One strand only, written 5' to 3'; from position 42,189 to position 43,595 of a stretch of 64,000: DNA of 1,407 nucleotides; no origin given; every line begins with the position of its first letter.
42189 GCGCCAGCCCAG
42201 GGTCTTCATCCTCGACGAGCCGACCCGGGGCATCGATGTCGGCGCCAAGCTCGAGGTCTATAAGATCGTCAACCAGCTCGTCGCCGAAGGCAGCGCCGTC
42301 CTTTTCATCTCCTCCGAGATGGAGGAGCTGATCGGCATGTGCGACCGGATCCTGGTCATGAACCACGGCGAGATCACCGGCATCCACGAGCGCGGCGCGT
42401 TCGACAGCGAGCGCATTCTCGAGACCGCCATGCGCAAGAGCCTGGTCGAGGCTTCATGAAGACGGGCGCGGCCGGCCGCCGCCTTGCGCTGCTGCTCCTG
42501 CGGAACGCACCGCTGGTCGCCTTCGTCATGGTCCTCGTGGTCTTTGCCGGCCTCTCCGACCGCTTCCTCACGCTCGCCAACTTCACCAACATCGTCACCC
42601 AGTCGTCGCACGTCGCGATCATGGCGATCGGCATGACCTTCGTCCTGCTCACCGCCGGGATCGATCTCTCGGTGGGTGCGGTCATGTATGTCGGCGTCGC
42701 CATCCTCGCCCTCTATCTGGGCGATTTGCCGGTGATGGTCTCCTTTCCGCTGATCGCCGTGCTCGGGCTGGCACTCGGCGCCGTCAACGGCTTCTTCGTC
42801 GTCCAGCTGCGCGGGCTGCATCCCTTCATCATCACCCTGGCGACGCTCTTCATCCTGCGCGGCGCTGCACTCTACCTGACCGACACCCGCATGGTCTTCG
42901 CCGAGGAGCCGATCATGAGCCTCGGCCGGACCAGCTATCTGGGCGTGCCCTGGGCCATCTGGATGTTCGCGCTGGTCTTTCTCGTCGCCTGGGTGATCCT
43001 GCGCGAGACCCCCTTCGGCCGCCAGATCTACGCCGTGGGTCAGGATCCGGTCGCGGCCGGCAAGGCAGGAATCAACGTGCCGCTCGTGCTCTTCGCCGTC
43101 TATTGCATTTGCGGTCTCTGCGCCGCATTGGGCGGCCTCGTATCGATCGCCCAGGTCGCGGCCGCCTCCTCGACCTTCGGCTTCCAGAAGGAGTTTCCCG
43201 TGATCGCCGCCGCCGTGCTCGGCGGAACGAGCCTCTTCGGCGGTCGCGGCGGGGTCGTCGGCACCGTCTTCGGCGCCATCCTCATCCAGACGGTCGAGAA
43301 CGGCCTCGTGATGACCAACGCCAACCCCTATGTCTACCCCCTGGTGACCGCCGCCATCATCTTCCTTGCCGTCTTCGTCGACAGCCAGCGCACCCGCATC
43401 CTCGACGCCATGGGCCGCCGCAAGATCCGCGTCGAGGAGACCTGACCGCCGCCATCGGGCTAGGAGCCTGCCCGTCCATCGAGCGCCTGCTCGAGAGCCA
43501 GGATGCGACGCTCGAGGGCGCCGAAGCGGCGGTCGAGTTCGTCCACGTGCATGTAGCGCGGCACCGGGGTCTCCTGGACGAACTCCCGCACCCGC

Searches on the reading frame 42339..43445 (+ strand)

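Call 48: search_protein_families(library=ncbifam, proteins=[window:42339-43445:+], max_evalue=0.00001)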
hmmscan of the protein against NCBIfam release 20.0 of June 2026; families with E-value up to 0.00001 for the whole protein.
window:42339-43445:+ (368 aa): 9 families
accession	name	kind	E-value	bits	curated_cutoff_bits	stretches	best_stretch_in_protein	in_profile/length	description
NF007067.0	PRK09512.1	equivalog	2.4e-65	220.9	398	1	52-350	16-319/321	ribose ABC transporter permease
NF007252.0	PRK09699.1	equivalog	2.1e-51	175.2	396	1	60-348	30-321/326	D-allose ABC transporter permease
NF040906.3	GguB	equivalog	2.2e-46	158.8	450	2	198-348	219-369/375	multiple monosaccharide ABC transporter permease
NF008441.0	PRK11285.1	equivalog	2.4e-43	148.5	378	1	55-353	29-328/333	L-arabinose ABC transporter permease AraH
NF007014.0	PRK09478.1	equivalog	2.7e-42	145.3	386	1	55-351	15-331/336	galactose/methyl galactoside ABC transporter permease MglC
NF008630.0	PRK11618.1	equivalog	1.7e-40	139.2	363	1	55-320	5-280/331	galactofuranose ABC transporter, permease protein YjfF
NF041862.1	YtfT_transport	equivalog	2.4e-40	138.7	535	1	81-355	55-331/339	galactofuranose ABC transporter, ATP-binding protein YtfT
NF011961.0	PRK15432.1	equivalog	1.5e-34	119.8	388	1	59-355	14-310/344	autoinducer 2 ABC transporter permease LsrC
NF011612.1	PRK15038.1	equivalog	1.9e-33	116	500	1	60-349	10-306/322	autoinducer 2 ABC transporter permease LsrD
